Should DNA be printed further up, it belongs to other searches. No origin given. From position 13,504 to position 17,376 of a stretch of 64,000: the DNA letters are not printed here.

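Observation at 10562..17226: Three-gene secreted operon: vWA/MopE/MYXO-CTERM giant, FGE-domain lipoprotein, clan-CD peptidase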

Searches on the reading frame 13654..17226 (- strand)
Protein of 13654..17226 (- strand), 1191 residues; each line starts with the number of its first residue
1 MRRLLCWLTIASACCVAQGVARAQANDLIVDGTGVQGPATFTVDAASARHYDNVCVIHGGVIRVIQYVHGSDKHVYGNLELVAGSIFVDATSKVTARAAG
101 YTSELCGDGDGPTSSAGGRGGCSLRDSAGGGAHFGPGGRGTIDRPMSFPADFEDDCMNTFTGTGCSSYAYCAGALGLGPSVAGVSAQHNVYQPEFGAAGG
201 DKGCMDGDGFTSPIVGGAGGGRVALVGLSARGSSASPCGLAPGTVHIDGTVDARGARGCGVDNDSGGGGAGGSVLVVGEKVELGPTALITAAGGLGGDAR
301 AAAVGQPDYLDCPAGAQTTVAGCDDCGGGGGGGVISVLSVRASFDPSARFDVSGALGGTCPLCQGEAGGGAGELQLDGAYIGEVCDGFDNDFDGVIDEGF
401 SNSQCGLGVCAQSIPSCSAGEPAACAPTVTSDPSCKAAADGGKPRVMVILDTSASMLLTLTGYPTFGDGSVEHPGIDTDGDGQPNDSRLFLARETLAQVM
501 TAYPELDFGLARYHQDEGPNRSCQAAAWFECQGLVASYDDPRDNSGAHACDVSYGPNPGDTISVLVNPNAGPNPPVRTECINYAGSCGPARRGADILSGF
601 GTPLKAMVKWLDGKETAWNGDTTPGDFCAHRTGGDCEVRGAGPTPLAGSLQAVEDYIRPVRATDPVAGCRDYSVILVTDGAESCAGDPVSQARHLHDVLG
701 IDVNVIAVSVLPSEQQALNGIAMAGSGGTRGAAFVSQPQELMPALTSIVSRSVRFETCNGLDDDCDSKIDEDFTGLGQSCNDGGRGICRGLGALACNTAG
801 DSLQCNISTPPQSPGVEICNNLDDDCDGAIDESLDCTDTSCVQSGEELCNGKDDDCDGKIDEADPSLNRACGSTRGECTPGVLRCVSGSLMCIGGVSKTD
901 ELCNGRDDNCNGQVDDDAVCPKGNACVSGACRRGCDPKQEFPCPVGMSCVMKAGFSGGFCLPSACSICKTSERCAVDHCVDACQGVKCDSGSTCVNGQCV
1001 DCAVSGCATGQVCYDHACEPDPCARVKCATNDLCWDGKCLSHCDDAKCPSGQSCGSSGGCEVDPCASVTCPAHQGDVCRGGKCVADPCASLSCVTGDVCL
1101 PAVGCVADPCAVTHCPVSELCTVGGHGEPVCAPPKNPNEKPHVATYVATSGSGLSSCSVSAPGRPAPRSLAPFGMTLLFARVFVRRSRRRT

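Call 6: search_protein_families(library=pfam, proteins=[window:13654-17226:-], max_evalue=0.01)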
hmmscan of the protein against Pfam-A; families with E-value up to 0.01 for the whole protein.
window:13654-17226:- (1191 aa): 1 family
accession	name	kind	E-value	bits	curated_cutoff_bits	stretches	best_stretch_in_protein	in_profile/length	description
PF11617.13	Cu-binding_MopE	-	1.3e-14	54.5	27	3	754-771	13-30/30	Putative metal-binding motif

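Call 7: search_protein_families(library=ncbifam, proteins=[window:13654-17226:-], max_evalue=0.01)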
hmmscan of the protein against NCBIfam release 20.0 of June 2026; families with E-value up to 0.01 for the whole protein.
window:13654-17226:- (1191 aa): 0 families

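Call 8: search_protein_families(library=pfam, proteins=[window:13654-17226:-], max_evalue=10)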
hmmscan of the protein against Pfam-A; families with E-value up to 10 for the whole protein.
window:13654-17226:- (1191 aa): 1 family
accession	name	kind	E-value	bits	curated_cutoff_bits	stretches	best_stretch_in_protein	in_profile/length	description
PF11617.13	Cu-binding_MopE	-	1.3e-14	54.5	27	5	754-771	13-30/30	Putative metal-binding motif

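Call 26: find_homologous_proteins(query=window:13654-17226:-, max_evalue=1e-10)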
Query window:13654-17226:- (1191 aa): 375 proteins with E <= 1e-10 among 8000 candidates; the best 120 are listed.
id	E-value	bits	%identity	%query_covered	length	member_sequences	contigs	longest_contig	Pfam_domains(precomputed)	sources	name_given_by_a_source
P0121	0.0e+0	2736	100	100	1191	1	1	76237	PF11617.14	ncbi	-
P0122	0.0e+0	1656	65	96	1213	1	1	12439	PF11617.14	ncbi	ncbi:MAG TPA: vWA domain-containing protein [Polyangiales bacterium]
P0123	0.0e+0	1542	61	96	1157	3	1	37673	PF11617.14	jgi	jgi:hypothetical protein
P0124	0.0e+0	1487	57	98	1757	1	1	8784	PF11617.14,PF03781.23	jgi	jgi:hypothetical protein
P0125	0.0e+0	1468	58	98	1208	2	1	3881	PF11617.14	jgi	jgi:hypothetical protein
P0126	0.0e+0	1426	58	93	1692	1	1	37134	PF11617.14,PF03781.23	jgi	jgi:hypothetical protein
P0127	0.0e+0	1384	56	98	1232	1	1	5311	-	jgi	jgi:MYXO-CTERM domain-containing protein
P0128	0.0e+0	1378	55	100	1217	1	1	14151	PF11617.14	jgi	jgi:Putative metal-binding motif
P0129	0.0e+0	1375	55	99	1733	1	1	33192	PF11617.14,PF03781.23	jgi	jgi:hypothetical protein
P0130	0.0e+0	1349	55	97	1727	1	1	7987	PF11617.14,PF03781.23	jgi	-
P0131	0.0e+0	1347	55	98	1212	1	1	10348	PF11617.14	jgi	jgi:hypothetical protein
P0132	0.0e+0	1339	53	97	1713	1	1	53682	PF11617.14,PF03781.23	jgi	jgi:hypothetical protein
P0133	0.0e+0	1335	56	96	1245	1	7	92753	PF11617.14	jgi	jgi:hypothetical protein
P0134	0.0e+0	1334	56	94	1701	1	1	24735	PF11617.14,PF03781.23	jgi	-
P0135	0.0e+0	1333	55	96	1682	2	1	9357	PF11617.14,PF03781.23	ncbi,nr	ncbi:MAG TPA: MopE-related protein [Polyangiaceae bacterium LLY-WYZ-14_1]|nr:MopE-related protein [P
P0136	0.0e+0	1326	55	100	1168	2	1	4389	PF11617.14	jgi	jgi:hypothetical protein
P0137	0.0e+0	1315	52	99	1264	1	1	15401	PF11617.14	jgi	jgi:Putative metal-binding motif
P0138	0.0e+0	1315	54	100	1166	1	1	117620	PF11617.14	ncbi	-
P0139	0.0e+0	1315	53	97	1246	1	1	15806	PF11617.14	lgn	-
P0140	0.0e+0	1314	53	98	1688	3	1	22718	PF11617.14,PF03781.23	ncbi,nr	ncbi:MAG TPA: MopE-related protein [Polyangiales bacterium]|nr:MopE-related protein [Polyangiales ba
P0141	0.0e+0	1309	51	99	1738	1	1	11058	PF11617.14,PF03781.23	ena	-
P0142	0.0e+0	1309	54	100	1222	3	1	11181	PF11617.14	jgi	jgi:hypothetical protein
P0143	0.0e+0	1299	53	96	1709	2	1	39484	PF11617.14,PF03781.23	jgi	-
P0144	0.0e+0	1299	54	94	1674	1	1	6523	PF11617.14,PF03781.23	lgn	-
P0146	0.0e+0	1295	54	96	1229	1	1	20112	PF11617.14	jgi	jgi:uncharacterized protein (TIGR03382 family)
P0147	0.0e+0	1295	55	96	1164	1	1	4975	PF11617.14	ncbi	-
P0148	0.0e+0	1294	57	94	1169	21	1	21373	PF11617.14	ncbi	ncbi:MAG: MopE-related protein [Deltaproteobacteria bacterium]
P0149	0.0e+0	1292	53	95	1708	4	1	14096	PF11617.14,PF03781.23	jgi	jgi:hypothetical protein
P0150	0.0e+0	1292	54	96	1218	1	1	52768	PF11617.14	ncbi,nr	ncbi:MAG TPA: MopE-related protein [Polyangiales bacterium]|nr:MopE-related protein [Polyangiales ba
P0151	0.0e+0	1290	55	95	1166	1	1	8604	PF11617.14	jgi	jgi:hypothetical protein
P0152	0.0e+0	1289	55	98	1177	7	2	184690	PF11617.14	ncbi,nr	ncbi:MAG: VWA domain-containing protein [Sandaracinaceae bacterium]|nr:VWA domain-containing protein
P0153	0.0e+0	1280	54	98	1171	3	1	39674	PF11617.14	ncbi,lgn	-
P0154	0.0e+0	1280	55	95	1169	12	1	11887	PF11617.14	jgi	-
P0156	0.0e+0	1270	53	100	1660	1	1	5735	PF11617.14,PF03781.23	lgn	-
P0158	0.0e+0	1267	53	98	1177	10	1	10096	PF11617.14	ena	-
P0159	0.0e+0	1264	55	95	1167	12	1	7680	PF11617.14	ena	-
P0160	0.0e+0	1262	53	97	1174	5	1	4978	PF11617.14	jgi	-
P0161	0.0e+0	1257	53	98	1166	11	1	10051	PF11617.14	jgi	-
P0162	0.0e+0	1256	54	98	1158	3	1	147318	PF11617.14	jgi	jgi:MYXO-CTERM domain-containing protein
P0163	0.0e+0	1255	53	98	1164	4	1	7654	PF11617.14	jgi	-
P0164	0.0e+0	1254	53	98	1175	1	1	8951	PF11617.14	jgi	jgi:hypothetical protein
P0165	0.0e+0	1253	53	99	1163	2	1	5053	PF11617.14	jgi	-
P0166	0.0e+0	1252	55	93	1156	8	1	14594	PF11617.14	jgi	-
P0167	0.0e+0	1250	55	94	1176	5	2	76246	PF11617.14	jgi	jgi:hypothetical protein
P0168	0.0e+0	1245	54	95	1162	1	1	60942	PF11617.14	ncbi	ncbi:MAG: MopE-related protein [Sandaracinaceae bacterium]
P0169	0.0e+0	1244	52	99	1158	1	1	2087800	PF11617.14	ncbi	ncbi:MAG: MopE-related protein [Sandaracinus sp.]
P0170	0.0e+0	1237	53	97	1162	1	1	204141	PF11617.14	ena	-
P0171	0.0e+0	1233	54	94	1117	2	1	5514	PF11617.14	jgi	-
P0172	0.0e+0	1232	53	98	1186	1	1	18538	PF11617.14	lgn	-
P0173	0.0e+0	1231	53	98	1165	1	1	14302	PF11617.14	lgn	-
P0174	0.0e+0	1230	50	100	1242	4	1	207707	PF11617.14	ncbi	-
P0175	0.0e+0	1222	55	92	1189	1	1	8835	PF11617.14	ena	-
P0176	0.0e+0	1216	52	99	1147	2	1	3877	PF11617.14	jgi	jgi:hypothetical protein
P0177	0.0e+0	1202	50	100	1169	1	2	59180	PF11617.14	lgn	-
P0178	0.0e+0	1200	55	89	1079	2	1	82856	PF11617.14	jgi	jgi:MYXO-CTERM domain-containing protein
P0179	0.0e+0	1195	55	87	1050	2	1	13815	PF11617.14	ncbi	-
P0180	0.0e+0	1195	51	98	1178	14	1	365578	PF11617.14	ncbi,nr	ncbi:MAG: hypothetical protein JNK05_13690 [Myxococcales bacterium]|nr:hypothetical protein [Myxococ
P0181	0.0e+0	1194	50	100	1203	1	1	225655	PF11617.14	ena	-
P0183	0.0e+0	1178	52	98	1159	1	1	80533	PF11617.14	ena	-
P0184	0.0e+0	1170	51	99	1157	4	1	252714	PF11617.14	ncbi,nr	ncbi:MAG: hypothetical protein H6726_28015 [Sandaracinaceae bacterium]|nr:hypothetical protein [Sand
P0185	0.0e+0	1168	51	96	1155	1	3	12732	PF11617.14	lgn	-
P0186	0.0e+0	1167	53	98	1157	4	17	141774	PF11617.14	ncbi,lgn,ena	-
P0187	0.0e+0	1136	50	75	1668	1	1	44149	PF11617.14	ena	-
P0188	0.0e+0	1130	48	98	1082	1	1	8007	PF11617.14,PF00092.35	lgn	-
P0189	0.0e+0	1098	50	77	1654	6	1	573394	PF11617.14,PF00092.35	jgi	jgi:hypothetical protein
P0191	0.0e+0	1094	51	96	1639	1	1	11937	PF11617.14,PF03781.23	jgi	jgi:hypothetical protein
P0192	0.0e+0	1079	49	97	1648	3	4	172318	PF11617.14,PF03781.23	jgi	jgi:hypothetical protein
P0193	0.0e+0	1071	48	97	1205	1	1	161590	PF11617.14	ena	-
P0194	0.0e+0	1068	48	98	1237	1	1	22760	PF11617.14,PF00092.35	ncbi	-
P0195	0.0e+0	1060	48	99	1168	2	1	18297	PF11617.14,PF00092.35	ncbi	-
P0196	0.0e+0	1059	49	95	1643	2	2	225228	PF11617.14,PF03781.23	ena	-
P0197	0.0e+0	1051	49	97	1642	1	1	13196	PF11617.14,PF03781.23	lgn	-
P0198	0.0e+0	1049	49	94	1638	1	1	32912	PF11617.14,PF00092.35,PF03781.23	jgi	jgi:uncharacterized protein (TIGR03382 family)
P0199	0.0e+0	1047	48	96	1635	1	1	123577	PF11617.14,PF03781.23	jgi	jgi:hypothetical protein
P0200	0.0e+0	1043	49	97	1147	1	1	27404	PF11617.14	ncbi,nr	ncbi:MAG: VWA domain-containing protein [Deltaproteobacteria bacterium]|nr:MAG: VWA domain-containin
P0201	0.0e+0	1042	50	94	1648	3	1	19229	PF11617.14,PF00092.35,PF03781.23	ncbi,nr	ncbi:MAG TPA: MopE-related protein [Kofleriaceae bacterium]|nr:MopE-related protein [Kofleriaceae ba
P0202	0.0e+0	1041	48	99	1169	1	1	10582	PF11617.14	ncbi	-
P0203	0.0e+0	1032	48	98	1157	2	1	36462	PF11617.14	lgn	-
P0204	0.0e+0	1031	50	96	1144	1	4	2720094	PF11617.14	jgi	jgi:hypothetical protein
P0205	0.0e+0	1029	49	96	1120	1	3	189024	PF11617.14,PF00092.35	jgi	-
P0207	0.0e+0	1028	49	93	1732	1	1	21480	PF11617.14,PF03781.23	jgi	jgi:hypothetical protein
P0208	0.0e+0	1027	47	99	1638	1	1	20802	PF11617.14,PF00092.35,PF03781.23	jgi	jgi:hypothetical protein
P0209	0.0e+0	1027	48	98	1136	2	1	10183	PF11617.14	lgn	-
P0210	0.0e+0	1022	47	97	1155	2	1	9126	PF11617.14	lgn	-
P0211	0.0e+0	1022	49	94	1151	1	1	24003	PF11617.14,PF00092.35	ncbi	-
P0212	0.0e+0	1020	47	100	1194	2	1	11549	PF11617.14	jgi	jgi:hypothetical protein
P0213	0.0e+0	1019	48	95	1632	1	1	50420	PF11617.14,PF03781.23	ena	-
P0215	0.0e+0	1015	48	96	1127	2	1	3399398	PF11617.14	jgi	-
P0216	0.0e+0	1014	49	93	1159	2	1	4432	PF11617.14,PF00092.35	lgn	-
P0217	6.4e-298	1010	50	91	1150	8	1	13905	PF11617.14,PF00092.35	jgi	-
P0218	6.7e-298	1010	48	96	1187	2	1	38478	PF11617.14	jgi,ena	-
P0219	1.3e-297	1009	47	97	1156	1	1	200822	PF11617.14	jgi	jgi:hypothetical protein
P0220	1.4e-297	1009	47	98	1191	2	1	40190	PF11617.14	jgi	-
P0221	8.9e-297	1006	49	90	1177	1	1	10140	PF11617.14,PF00092.35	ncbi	-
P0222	1.2e-296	1005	48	96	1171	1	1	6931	PF11617.14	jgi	jgi:hypothetical protein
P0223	2.2e-296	1005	47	98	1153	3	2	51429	PF11617.14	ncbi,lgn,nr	ncbi:hypothetical protein KKF34_08565 [Myxococcota bacterium]|nr:hypothetical protein [Myxococcota b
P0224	2.3e-296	1004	49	96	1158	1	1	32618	PF11617.14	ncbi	-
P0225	2.6e-296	1004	48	98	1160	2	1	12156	PF11617.14,PF00092.35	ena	-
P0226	1.7e-294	998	49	92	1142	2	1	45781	PF11617.14,PF00092.35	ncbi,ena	-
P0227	2.1e-294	998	48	93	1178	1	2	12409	PF11617.14,PF00092.35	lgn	-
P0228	6.9e-294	996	47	96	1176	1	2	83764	PF11617.14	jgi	jgi:MYXO-CTERM domain-containing protein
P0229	6.5e-293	993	49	89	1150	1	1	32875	PF11617.14,PF00092.35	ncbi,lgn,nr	ncbi:MAG: Tryptophan synthase alpha chain [Myxococcales bacterium]|nr:Tryptophan synthase alpha chai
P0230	1.4e-292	992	49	93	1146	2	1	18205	PF11617.14,PF00092.35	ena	-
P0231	3.5e-292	991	49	95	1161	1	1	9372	PF11617.14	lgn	-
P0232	6.2e-292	990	48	99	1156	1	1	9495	PF11617.14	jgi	jgi:uncharacterized protein (TIGR03382 family)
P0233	9.6e-292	989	48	93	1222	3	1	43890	PF11617.14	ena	-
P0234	1.0e-291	989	50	96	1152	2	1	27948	PF11617.14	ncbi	-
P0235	8.0e-291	986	48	98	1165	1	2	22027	PF00092.35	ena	-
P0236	1.3e-290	985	49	93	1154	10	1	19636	PF11617.14,PF00092.35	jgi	-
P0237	1.9e-290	985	46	75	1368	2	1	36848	PF11617.14,PF00092.35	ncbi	-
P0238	4.5e-290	984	52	75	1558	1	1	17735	PF11617.14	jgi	jgi:MYXO-CTERM domain-containing protein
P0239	7.4e-290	983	51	86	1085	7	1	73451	PF11617.14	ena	-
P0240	1.5e-289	982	56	73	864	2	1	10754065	PF11617.14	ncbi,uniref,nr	ncbi:MopE-related protein [Sandaracinus amylolyticus]|uniref:MopE-related protein n=1 Tax=Sandaracin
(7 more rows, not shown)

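Call 29: find_related_loci(query=A2, collection=metagenome_contigs, flank=10000)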
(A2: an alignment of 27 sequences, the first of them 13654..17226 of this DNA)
Query A2 (1191 aa) in metagenome_contigs; peptide patterns used: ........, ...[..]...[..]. (x = any residue, [..] = any of these).
600 stretches matched a pattern (row limit reached: there are more); 41 encode a relative of the query (tblastn E <= 1e-3); 41 distinct loci.
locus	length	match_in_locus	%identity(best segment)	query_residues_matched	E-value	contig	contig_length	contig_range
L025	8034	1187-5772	52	1-1188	0e+0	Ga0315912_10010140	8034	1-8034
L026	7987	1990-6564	54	14-1177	0e+0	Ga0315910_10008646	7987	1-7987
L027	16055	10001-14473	53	25-1163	0e+0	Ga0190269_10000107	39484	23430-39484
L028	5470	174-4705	53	1-1189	0e+0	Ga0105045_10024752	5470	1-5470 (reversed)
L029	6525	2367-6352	54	21-1163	0e+0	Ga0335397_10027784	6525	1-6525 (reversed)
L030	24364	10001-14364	52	10-1188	0e+0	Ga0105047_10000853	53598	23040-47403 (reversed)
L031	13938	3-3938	59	190-1163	0e+0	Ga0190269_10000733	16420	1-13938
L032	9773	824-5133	52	5-1189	0e+0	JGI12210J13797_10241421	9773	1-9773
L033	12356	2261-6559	48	1-1145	0e+0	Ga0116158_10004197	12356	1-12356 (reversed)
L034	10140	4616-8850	49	65-1137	0e+0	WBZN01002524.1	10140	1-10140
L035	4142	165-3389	48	22-1132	0e+0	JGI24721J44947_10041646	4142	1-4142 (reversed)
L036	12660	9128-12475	47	23-1169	0e+0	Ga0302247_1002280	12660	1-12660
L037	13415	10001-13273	49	1-1132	0e+0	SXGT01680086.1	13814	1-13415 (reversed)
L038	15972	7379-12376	44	22-1191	0e+0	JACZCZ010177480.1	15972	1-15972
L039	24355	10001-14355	49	4-1135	0e+0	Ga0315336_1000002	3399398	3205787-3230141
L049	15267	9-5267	48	311-1191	5e-138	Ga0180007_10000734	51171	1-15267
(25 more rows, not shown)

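Call 36: search_protein_families(library=ncbifam, proteins=[P0162, P0146, P0152], max_evalue=10)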
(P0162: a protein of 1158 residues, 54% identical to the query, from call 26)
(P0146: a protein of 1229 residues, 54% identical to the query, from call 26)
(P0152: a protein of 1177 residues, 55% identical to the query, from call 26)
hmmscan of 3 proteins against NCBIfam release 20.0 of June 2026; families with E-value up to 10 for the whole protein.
P0162 (1158 aa): 1 family
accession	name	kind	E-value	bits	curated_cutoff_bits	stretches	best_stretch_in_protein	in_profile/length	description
TIGR03901.2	MYXO-CTERM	domain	0.00079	19.8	20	1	1126-1158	2-33/34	MYXO-CTERM sorting domain-containing protein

P0146 (1229 aa): 1 family
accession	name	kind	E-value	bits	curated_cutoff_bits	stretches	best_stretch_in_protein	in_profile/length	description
TIGR03382.1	GC_trans_RRR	domain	0.024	15.3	15.85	1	1197-1218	7-27/27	MYXO-CTERM sorting domain-containing protein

P0152 (1177 aa): 0 families
